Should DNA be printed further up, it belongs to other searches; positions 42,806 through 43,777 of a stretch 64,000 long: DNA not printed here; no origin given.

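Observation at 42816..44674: Intact three-gene cassette (DUF4417-like, 138-aa basic protein, 210-aa acidic protein): candidate undescribed conflict system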

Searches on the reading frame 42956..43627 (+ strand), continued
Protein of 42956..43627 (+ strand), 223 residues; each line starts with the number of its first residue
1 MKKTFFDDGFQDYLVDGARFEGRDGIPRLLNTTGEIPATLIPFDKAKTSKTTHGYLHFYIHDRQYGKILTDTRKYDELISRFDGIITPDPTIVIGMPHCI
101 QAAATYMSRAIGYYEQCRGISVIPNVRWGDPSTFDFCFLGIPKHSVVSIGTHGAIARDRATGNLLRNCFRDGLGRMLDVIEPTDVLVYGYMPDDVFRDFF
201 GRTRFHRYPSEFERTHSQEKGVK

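Call 76: fold_search(model_id=the predicted structure, library=viral)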
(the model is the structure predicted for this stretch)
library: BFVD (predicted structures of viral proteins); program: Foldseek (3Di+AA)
matches with E <= 10: 639; with E <= 0.001: 3
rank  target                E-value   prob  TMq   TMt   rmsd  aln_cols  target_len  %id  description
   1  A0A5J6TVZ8            4.3e-17  1.00  0.78  0.62   3.2       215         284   29  (no name in the UniProt tables at hand)
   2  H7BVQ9                1.4e-16  1.00  0.76  0.54   6.4       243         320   25  (no name in the UniProt tables at hand)
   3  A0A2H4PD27            2.3e-10  1.00  0.50  0.64   2.0       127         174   34  (no name in the UniProt tables at hand)
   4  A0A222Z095            1.7e-03  1.00  0.48  0.32   5.7       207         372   12  Queuine tRNA-ribosyltransferase [Mycobacterium phage Bella96]
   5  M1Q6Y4                6.6e-03  0.96  0.44  0.41   7.6       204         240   15  (no name in the UniProt tables at hand)
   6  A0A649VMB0            2.5e-02  0.90  0.46  0.39   5.7       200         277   14  Queuine tRNA-ribosyltransferase [Arthrobacter phage Mufasa8]
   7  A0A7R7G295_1          4.4e-02  0.38  0.33  0.11  10.4       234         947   13  (no name in the UniProt tables at hand)
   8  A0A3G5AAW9            4.4e-02  0.16  0.22  0.21  12.8       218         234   10  Uncharacterized protein [Hyperionvirus sp.]
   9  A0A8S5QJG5            5.4e-02  0.60  0.35  0.32   7.1       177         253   10  Uncharacterized protein [Siphoviridae sp. ctiOl67]
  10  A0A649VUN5            5.7e-02  0.54  0.40  0.37  14.2       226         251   16  Queuine tRNA-ribosyltransferase [Mycobacterium phage Tinciduntsolum]
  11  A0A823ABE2            6.1e-02  0.75  0.42  0.38   6.0       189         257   11  (no name in the UniProt tables at hand)
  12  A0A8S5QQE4            6.1e-02  0.75  0.45  0.17   6.4       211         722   12  Uncharacterized protein [Myoviridae sp. ctgXL3]
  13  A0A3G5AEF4            6.5e-02  0.14  0.23  0.16  10.3       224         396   10  Leucine-rich repeat protein [Hyperionvirus sp.]
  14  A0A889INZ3            7.4e-02  0.75  0.46  0.26   8.2       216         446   13  (no name in the UniProt tables at hand)
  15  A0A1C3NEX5            7.9e-02  0.57  0.42  0.20   5.5       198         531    8  (no name in the UniProt tables at hand)
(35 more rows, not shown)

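Call 92: get_annotated_region(hit=H3, flank=4000)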
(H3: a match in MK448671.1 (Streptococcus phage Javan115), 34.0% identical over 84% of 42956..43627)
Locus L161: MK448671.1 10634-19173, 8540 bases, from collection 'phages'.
description: Streptococcus phage Javan115, complete genome.
organism: Streptococcus phage Javan115 (NCBI taxid 2547984)
taxonomy: Viruses; Duplodnaviria; Heunggongvirae; Uroviricota; Caudoviricetes
host: Streptococcus cristatus DD08; source: -; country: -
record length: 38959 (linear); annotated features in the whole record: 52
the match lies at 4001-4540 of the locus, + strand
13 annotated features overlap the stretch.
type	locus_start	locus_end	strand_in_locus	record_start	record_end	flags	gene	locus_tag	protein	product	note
CDS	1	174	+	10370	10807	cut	-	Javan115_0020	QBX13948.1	hypothetical protein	FIG01116699: hypothetical protein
CDS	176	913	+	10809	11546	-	-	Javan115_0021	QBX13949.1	hypothetical protein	-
CDS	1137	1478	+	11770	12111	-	-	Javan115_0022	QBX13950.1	hypothetical protein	-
CDS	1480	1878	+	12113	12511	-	-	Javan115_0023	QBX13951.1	glycerate kinase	-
CDS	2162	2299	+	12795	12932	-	-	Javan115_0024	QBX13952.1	holliday junction resolvase / crossover junctionendodeoxyribonuclease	Holliday junction resolvase / Crossover junctionendodeoxyribonuclease rusA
CDS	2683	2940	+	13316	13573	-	-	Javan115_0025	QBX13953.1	hypothetical protein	-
CDS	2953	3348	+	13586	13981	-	-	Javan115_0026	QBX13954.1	hypothetical protein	-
CDS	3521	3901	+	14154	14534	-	-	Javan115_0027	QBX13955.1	hypothetical protein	-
CDS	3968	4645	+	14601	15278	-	-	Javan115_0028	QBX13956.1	DNA modification methylase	-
CDS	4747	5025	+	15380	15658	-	-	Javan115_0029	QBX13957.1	hypothetical protein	-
CDS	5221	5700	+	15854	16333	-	-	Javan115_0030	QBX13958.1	terminase small subunit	-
CDS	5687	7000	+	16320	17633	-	-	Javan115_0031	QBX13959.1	terminase large subunit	-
CDS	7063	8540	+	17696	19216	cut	-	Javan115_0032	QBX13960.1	minor capsid protein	-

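Call 107: find_encoding_contigs(protein=P0312, flank=4000, max_places=2)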
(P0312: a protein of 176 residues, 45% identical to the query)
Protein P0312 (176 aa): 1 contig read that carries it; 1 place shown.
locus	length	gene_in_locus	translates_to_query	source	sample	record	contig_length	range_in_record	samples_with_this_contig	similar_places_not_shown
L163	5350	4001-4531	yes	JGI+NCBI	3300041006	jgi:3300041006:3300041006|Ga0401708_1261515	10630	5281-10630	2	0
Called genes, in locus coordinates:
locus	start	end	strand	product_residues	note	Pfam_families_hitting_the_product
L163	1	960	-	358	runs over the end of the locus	PF00990:GGDEF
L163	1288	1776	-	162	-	-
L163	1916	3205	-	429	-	-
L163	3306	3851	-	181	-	PF01885:PTS_2-RNA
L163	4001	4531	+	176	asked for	PF14386:DUF4417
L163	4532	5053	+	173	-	-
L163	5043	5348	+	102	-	?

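Call 108: find_encoding_contigs(protein=P0301, flank=4000, max_places=2)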
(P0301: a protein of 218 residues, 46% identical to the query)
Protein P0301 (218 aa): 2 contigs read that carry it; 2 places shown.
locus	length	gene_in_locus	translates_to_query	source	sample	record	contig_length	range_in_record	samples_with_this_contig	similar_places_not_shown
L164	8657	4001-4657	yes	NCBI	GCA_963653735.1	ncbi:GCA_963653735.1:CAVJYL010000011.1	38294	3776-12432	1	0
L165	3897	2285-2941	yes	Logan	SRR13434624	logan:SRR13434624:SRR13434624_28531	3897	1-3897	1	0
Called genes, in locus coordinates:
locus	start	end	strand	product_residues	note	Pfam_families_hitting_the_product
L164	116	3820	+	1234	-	PF20720:nSTAND3 (weak)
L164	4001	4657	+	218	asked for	PF14386:DUF4417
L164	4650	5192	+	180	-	-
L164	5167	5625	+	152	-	-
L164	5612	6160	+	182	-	PF01885:PTS_2-RNA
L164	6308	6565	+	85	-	PF06257:VEG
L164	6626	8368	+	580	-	PF00005:ABC_tran, PF02463:SMC_N (faint), PF13555:AAA_29 (faint), PF13304:AAA_21 (faint), PF12848:ABC_tran_Xtn, PF00005:ABC_tran, PF16326:ABC_tran_CTD (weak)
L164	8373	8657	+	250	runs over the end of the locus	PF17774:YlmH_RBD, PF01479:S4 (faint)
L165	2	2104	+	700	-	?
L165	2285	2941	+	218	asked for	PF14386:DUF4417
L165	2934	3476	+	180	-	-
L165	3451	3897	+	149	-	?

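Call 109: find_encoding_contigs(protein=P0307, flank=4000, max_places=2)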
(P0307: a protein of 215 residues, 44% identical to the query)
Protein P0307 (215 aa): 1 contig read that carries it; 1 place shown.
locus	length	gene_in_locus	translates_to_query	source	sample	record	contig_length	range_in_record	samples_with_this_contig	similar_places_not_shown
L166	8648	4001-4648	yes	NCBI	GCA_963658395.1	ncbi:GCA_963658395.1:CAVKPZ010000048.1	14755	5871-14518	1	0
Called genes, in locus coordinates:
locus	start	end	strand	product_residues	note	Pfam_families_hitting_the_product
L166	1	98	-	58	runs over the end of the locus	-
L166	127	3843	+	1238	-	PF13191:AAA_16 (faint), PF20703:nSTAND1 (faint), PF20720:nSTAND3 (weak), PF25199:nSTAND_NTPase5 (weak)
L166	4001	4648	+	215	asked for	PF14386:DUF4417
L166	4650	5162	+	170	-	-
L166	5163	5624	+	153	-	-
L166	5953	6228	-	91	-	-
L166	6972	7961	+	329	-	PF13749:HATPase_c_4 (weak)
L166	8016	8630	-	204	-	-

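Call 112: get_annotated_region(hit=H26, flank=2500)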
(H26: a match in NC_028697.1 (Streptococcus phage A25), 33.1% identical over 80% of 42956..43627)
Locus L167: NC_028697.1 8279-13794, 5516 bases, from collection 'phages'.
description: Streptococcus phage A25, complete genome.
organism: Streptococcus phage A25 (NCBI taxid 1701850)
taxonomy: Viruses; Duplodnaviria; Heunggongvirae; Uroviricota; Caudoviricetes; Stonewallvirus; Stonewallvirus A25
host: Streptococcus pyogenes K56; Streptococcus pyogenes ATCC 12204; source: -; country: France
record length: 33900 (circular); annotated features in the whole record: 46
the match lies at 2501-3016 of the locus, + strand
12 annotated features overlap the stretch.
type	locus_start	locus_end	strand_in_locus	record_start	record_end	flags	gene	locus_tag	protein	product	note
CDS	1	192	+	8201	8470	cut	-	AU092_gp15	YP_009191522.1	hypothetical protein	putative protein, bacteriophage A25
CDS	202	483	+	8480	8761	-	-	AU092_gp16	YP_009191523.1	hypothetical protein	putative protein, bacteriophage A25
CDS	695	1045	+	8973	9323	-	-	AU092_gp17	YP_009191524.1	DUF1372 family protein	putative protein, bacteriophage A25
CDS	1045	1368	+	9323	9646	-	-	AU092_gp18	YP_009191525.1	hypothetical protein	putative protein, bacteriophage A25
CDS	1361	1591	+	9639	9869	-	-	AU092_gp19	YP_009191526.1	hypothetical protein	putative protein, bacteriophage A25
CDS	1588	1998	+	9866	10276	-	-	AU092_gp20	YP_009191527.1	RusA-like Holliday junction resolvase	-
CDS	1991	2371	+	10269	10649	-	-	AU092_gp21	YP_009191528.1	hypothetical protein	putative protein, bacteriophage A25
CDS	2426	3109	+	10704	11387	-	-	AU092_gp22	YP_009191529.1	DUF4417 domain-containing protein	putative protein, bacteriophage A25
CDS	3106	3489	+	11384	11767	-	-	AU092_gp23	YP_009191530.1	hypothetical protein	putative protein, bacteriophage A25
CDS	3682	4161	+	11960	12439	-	-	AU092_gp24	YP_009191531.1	terminase small subunit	-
CDS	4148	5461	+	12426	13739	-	-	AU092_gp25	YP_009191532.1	terminase large subunit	-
CDS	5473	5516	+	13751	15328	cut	-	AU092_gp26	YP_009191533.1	portal protein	-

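Call 113: get_annotated_region(hit=H6, flank=3000)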
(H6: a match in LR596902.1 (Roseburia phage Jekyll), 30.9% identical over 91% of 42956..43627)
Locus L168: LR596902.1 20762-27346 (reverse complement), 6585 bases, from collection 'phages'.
description: Roseburia phage Jekyll genome assembly, chromosome: 1.
organism: Roseburia phage Jekyll (NCBI taxid 2570912)
taxonomy: Viruses; Duplodnaviria; Heunggongvirae; Uroviricota; Caudoviricetes
host: -; source: -; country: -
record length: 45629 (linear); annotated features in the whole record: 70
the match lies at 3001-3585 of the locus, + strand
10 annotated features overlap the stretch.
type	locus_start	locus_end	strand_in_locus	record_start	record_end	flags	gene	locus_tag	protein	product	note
CDS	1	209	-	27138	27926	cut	-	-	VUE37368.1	hypothetical protein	-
CDS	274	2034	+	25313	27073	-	-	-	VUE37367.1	cytosine DNA methylase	-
CDS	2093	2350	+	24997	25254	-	-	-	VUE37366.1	hypothetical protein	-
CDS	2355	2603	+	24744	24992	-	-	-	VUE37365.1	hypothetical protein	-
CDS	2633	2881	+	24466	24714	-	-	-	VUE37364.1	hypothetical protein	-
CDS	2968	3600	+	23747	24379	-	-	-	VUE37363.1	hypothetical protein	-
CDS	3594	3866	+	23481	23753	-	-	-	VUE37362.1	hypothetical protein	-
CDS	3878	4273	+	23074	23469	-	-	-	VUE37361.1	hypothetical protein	-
CDS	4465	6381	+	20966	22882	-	-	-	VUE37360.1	terminase large subunit, PBSX family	-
CDS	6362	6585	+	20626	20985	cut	-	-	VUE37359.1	hypothetical protein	-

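Call 126: find_encoding_contigs(protein=P0300, flank=3500, max_places=1)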
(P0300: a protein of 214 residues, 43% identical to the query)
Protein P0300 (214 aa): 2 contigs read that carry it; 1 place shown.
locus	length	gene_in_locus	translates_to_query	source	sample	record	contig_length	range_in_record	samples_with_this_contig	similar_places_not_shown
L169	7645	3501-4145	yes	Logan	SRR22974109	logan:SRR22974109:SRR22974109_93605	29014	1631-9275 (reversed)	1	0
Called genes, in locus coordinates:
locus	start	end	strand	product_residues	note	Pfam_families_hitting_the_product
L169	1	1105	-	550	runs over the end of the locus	PF00485:PRK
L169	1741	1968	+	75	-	-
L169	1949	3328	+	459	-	PF06114:Peptidase_M78 (weak)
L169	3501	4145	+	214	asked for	PF14386:DUF4417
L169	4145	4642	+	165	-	-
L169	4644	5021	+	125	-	-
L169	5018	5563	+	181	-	PF01885:PTS_2-RNA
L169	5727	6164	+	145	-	-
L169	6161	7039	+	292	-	PF00119:ATP-synt_A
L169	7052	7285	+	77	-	PF00137:ATP-synt_C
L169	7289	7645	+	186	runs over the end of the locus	PF00430:ATP-synt_B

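Call 127: find_encoding_contigs(protein=P0303, flank=3500, max_places=1)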
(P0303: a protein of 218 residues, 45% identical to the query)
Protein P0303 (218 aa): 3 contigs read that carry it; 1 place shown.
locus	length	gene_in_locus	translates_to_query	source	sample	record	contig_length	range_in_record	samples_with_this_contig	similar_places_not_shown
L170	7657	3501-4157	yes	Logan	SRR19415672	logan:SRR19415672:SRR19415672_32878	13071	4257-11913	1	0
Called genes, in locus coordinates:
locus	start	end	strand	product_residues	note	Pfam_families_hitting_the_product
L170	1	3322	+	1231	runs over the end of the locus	PF20720:nSTAND3, PF25199:nSTAND_NTPase5 (faint)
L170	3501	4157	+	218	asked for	PF14386:DUF4417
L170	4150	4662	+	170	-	-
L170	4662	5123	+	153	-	-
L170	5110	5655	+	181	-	PF01885:PTS_2-RNA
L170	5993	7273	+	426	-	-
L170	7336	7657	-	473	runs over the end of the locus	PF01637:ATPase_2, PF13173:AAA_14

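Call 128: find_encoding_contigs(protein=P0299, flank=3500, max_places=1)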
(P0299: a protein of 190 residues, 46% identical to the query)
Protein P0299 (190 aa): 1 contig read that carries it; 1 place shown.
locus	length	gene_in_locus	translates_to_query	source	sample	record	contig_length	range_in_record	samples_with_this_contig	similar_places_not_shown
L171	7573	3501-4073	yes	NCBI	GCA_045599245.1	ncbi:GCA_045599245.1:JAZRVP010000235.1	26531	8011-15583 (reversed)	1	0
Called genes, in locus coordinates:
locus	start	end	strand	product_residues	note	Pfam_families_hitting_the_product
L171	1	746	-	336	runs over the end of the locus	-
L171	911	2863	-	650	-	PF00069:Pkinase, PF07714:PK_Tyr_Ser-Thr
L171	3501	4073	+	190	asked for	PF14386:DUF4417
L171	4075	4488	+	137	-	-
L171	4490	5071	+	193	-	-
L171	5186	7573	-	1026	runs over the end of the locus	PF04313:HSDR_N, PF00270:DEAD, PF04851:ResIII, PF18766:SWI2_SNF2, PF22679:T1R_D3-like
